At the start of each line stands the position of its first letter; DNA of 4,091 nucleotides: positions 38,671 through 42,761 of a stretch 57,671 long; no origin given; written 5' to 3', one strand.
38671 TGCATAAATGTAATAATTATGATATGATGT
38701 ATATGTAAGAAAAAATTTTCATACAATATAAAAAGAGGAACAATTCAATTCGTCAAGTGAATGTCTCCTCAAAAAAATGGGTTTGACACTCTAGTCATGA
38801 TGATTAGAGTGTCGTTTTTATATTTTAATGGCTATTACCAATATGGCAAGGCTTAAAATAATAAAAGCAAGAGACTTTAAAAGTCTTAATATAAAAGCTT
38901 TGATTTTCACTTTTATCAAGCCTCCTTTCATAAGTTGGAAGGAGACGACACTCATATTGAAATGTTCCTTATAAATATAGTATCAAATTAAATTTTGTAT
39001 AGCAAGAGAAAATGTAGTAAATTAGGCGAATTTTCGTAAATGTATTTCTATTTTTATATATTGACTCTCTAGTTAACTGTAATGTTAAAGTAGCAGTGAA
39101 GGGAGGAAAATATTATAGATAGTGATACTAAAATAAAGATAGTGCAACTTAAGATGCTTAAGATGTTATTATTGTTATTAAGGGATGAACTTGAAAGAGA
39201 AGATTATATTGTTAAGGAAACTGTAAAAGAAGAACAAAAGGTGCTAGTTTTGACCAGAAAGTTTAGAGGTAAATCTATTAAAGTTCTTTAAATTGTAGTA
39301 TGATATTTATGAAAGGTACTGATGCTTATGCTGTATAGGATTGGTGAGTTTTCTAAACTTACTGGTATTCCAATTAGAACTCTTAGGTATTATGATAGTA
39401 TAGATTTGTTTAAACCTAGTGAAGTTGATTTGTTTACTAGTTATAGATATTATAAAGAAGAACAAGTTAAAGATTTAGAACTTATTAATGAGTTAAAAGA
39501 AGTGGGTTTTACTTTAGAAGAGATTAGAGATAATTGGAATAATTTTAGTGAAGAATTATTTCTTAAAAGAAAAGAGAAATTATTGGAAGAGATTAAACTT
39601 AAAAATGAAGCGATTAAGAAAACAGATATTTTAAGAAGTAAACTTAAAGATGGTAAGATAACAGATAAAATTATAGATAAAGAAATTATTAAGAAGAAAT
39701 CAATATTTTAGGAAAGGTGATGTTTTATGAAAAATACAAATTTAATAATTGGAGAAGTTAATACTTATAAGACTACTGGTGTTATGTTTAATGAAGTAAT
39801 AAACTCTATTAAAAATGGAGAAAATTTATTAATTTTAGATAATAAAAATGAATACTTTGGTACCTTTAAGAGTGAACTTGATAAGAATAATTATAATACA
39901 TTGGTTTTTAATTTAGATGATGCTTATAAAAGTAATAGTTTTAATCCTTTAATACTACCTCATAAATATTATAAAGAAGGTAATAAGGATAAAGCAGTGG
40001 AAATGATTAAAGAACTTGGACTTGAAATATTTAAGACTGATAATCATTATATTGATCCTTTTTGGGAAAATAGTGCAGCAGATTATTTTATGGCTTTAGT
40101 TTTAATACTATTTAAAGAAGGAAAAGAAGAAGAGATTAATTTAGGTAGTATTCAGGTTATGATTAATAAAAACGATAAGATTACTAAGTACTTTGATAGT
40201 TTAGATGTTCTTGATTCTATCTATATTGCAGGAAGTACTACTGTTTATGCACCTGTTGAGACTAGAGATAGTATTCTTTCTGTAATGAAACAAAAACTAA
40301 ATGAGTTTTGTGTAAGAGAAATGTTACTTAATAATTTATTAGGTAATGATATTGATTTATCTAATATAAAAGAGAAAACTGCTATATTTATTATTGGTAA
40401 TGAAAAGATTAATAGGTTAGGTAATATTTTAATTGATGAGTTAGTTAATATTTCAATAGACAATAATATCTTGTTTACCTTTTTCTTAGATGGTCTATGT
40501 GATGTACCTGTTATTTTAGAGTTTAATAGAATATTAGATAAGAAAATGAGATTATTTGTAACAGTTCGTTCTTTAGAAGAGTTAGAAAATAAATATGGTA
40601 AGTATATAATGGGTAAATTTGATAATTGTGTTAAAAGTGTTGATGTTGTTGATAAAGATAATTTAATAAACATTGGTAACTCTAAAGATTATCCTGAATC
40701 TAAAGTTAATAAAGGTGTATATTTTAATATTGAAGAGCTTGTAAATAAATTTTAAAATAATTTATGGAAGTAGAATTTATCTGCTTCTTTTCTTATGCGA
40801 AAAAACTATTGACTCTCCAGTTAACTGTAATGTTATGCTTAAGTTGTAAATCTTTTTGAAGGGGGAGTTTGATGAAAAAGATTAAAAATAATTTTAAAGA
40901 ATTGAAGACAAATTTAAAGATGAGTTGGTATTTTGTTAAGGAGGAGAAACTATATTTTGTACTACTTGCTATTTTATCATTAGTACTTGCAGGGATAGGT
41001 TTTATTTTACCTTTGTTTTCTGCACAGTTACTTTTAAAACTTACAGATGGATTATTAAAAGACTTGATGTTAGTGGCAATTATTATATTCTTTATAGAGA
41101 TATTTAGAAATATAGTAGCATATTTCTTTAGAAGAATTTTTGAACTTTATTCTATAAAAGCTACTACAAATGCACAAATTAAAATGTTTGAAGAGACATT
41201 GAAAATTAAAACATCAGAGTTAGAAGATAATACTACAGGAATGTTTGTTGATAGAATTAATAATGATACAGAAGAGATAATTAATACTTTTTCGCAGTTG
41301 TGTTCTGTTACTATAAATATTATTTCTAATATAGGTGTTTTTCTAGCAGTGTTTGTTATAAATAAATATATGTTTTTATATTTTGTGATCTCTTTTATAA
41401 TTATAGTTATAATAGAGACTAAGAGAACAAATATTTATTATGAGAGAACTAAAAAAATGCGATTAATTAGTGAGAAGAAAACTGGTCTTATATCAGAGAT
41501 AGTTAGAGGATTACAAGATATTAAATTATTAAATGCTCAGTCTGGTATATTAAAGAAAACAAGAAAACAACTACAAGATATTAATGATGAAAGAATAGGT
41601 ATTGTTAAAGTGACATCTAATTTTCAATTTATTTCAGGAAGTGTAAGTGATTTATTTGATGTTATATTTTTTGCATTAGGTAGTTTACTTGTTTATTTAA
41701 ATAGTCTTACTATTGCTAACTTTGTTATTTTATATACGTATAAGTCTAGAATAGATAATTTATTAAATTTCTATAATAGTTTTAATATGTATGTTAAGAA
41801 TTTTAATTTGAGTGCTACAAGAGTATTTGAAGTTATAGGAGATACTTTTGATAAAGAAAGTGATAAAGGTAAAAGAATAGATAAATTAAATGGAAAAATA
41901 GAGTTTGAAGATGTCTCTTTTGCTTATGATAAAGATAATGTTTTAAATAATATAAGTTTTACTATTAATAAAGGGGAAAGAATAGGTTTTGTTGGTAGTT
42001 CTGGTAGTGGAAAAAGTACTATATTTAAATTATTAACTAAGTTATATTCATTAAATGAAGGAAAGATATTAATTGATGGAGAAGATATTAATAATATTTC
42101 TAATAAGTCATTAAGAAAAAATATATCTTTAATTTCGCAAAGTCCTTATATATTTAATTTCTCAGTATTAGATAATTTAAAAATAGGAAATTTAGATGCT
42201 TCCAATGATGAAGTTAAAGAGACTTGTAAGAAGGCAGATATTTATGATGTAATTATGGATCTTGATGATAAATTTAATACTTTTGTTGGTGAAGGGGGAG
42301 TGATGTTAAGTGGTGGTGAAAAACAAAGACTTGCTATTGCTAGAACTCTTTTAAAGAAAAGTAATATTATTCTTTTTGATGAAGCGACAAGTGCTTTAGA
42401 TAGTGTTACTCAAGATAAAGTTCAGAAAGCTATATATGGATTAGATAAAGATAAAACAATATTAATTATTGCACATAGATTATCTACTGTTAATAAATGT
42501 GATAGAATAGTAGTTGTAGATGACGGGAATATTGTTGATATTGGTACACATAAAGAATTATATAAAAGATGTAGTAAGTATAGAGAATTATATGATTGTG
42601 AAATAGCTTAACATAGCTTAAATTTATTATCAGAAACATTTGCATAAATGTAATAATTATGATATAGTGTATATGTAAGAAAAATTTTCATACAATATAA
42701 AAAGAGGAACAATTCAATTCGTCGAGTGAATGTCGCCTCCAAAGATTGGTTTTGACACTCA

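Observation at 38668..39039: Candidate type I toxin-antitoxin module (30-aa hydrophobic peptide with a convergent sRNA), copy A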

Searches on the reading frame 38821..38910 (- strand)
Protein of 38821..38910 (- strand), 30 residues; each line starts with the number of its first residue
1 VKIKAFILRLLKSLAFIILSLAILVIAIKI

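Call 20: search_protein_families(library=ncbifam, proteins=[window:38821-38910:-], max_evalue=10)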
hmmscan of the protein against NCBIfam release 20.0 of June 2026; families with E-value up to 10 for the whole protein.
seq(30 aa): 0 families

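Call 30: find_related_loci(query=A3, collection=genome_contigs, flank=3000)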
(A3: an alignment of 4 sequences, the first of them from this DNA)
Query A3 (30 aa) in genome_contigs; peptide patterns used: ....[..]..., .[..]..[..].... (x = any residue, [..] = any of these).
343 stretches matched a pattern; 16 encode a relative of the query (tblastn E <= 1e-3); 16 distinct loci.
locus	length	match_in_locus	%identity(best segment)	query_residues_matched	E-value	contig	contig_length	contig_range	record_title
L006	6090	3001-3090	97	1-30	5e-12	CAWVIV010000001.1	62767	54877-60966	MAG: uncultured Bacilli bacterium isolate metabat2_pooled_metaflye.372 MAG genome assembly, contig: contig_17077, whole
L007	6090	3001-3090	97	1-30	6e-12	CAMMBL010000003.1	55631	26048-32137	MAG: uncultured Tenericutes bacterium isolate ERR4303219_bin.56_MetaWRAP_v1.1_MAG genome assembly, contig: NODE_529_leng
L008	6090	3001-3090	97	1-30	6e-12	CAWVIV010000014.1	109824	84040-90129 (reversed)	MAG: uncultured Bacilli bacterium isolate metabat2_pooled_metaflye.372 MAG genome assembly, contig: contig_41621, whole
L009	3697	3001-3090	93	1-30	2e-11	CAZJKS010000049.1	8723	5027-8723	MAG TPA_asm: uncultured Muribaculaceae bacterium isolate SRP141132_co4_227 genome assembly, contig: NODE_8736_length_872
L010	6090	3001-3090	90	1-30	2e-11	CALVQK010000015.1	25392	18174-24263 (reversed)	MAG: uncultured Bacilli bacterium isolate BRZ_GT__bin8 genome assembly, contig: BRZ_GT__NODE_1616_length_25392_cov_38.89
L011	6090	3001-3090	93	1-30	4e-11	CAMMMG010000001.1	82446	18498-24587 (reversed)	MAG: uncultured Tenericutes bacterium isolate ERR4835866_bin.4_MetaWRAP_v1.1_MAG genome assembly, contig: NODE_93_length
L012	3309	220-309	93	1-30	4e-11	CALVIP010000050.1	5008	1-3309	MAG: uncultured Bacilli bacterium isolate BRZ_CI__bin123 genome assembly, contig: BRZ_CI__NODE_22157_length_5008_cov_11.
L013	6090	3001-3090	93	1-30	4e-11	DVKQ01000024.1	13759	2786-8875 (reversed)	MAG TPA_asm: Candidatus Onthousia faecipullorum isolate CHK195-26880 CHK195__C92637_L13759_ERR3414590, whole genome shot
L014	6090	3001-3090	93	1-30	4e-11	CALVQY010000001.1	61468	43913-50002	MAG: uncultured Bacilli bacterium isolate BRZ_NN__bin51 genome assembly, contig: BRZ_NN__NODE_518_length_61468_cov_17.71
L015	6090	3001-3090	90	1-30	1e-10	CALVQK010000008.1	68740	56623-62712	MAG: uncultured Bacilli bacterium isolate BRZ_GT__bin8 genome assembly, contig: BRZ_GT__NODE_416_length_68740_cov_39.340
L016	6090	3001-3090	87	1-30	2e-10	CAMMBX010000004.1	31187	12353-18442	MAG: uncultured Tenericutes bacterium isolate ERR4304505_bin.69_MetaWRAP_v1.1_MAG genome assembly, contig: NODE_2348_len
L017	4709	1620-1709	70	1-30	6e-9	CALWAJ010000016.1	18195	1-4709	MAG: uncultured Bacilli bacterium isolate BRZ_GV__bin40 genome assembly, contig: BRZ_GV__NODE_2474_length_18195_cov_8.05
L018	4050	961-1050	70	1-30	6e-9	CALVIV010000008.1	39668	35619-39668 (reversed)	MAG: uncultured Bacilli bacterium isolate BRZ_IG__bin14 genome assembly, contig: BRZ_IG__NODE_738_length_39668_cov_42.71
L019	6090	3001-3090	67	1-30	1e-8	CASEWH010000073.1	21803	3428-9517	uncultured bacterium isolate SI.A20.metabat-bins.119 genome assembly, contig: SI.A20.metabat-bins.119.fa_k141_264596, wh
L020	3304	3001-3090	67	1-30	2e-8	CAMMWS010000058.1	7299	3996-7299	MAG: uncultured Tenericutes bacterium isolate ERR4968606_bin.83_MetaWRAP_v1.1_MAG genome assembly, contig: NODE_9217_len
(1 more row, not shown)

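Call 53: search_protein_families(library=pfam, proteins=[window:38821-38910:-], max_evalue=10)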
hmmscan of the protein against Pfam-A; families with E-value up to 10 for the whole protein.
seq(30 aa): 0 families

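Call 54: search_protein_families(library=phrogs, proteins=[window:38821-38910:-], max_evalue=10)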
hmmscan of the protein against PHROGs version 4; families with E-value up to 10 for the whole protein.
seq(30 aa): 0 families

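Call 84: search_protein_representatives(alignment_id=A9)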
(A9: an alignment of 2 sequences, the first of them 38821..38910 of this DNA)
Query: 2 sequences, 30 profile positions. Proteins with E-value up to 0.001 (for the whole library): 2; up to 1e-10: 1; up to 1e-30: 0. The best 2 are listed.
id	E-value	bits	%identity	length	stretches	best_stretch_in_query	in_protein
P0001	4.2e-11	58.9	-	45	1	2-30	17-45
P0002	1.1e-04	38.3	-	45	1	2-30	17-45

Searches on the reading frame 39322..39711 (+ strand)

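Call 19: search_protein_families(library=pfam, proteins=[window:39322-39711:+], max_evalue=0.01)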
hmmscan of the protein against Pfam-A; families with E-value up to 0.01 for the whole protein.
window:39322-39711:+ (129 aa): 3 families
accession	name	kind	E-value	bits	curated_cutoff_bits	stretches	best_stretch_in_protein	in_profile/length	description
PF13411.12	MerR_1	-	3.4e-18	66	21.6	1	5-70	1-64/69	MerR HTH family regulatory protein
PF00376.29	MerR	-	3.1e-11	43.3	28.2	1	6-44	1-38/38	MerR family regulatory protein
PF09278.17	MerR-DNA-bind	-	0.0037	18.3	25.4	1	50-70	2-22/65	MerR, DNA binding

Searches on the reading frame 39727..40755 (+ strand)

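Call 19: search_protein_families(library=pfam, proteins=[window:39727-40755:+], max_evalue=0.01)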
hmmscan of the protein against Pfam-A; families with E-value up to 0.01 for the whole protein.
window:39727-40755:+ (342 aa): 1 family
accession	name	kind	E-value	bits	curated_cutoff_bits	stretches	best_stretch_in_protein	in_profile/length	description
PF02534.20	T4SS-DNA_transf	-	1.1e-09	38.2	20.1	1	8-229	50-272/468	Type IV secretory system Conjugative DNA transfer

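Call 20: search_protein_families(library=ncbifam, proteins=[window:39727-40755:+], max_evalue=10)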
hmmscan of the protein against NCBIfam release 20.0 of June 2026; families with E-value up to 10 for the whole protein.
window:39727-40755:+ (342 aa): 1 family
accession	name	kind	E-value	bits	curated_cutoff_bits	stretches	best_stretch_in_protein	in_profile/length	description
NF045973.1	conju_CD1115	equivalog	5.9e-24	84.7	250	1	4-301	26-348/442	VirD4-like conjugal transfer protein, CD1115 family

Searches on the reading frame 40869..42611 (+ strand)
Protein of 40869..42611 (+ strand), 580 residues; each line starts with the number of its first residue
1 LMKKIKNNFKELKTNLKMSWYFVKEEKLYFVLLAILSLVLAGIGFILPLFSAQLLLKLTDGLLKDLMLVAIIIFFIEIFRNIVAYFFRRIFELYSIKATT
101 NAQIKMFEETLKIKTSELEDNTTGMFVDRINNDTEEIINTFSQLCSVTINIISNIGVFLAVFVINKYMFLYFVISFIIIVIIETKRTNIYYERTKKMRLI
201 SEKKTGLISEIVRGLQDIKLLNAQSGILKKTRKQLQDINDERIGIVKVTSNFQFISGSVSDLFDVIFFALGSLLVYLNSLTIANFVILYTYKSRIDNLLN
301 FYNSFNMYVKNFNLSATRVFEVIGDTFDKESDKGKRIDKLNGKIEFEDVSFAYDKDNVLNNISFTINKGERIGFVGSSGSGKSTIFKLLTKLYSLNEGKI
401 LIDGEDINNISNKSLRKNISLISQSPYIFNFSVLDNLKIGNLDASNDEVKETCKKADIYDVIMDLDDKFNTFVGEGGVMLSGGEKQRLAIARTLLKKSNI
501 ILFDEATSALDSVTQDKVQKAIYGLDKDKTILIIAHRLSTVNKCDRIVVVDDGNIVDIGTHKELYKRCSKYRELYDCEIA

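Call 19: search_protein_families(library=pfam, proteins=[window:40869-42611:+], max_evalue=0.01)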
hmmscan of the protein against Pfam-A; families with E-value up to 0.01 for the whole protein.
window:40869-42611:+ (580 aa): 5 families
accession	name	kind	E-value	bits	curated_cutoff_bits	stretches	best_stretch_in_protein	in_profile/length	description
PF00005.33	ABC_tran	-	7.5e-35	120.9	25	1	359-508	1-137/137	ABC transporter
PF00664.28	ABC_membrane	-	3.4e-18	66.7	28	1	32-291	3-266/274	ABC transporter transmembrane region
PF02463.25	SMC_N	-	2.8e-07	30.6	40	1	102-550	88-211/220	RecF/RecN/SMC N terminal domain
PF20990.2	DUF2207_C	-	0.0024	18.1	33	1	3-119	105-217/247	Predicted membrane protein (DUF2207) C-terminal domain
PF03193.22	RsgA_GTPase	-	0.009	16.3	30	0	333-398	71-135/174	RsgA GTPase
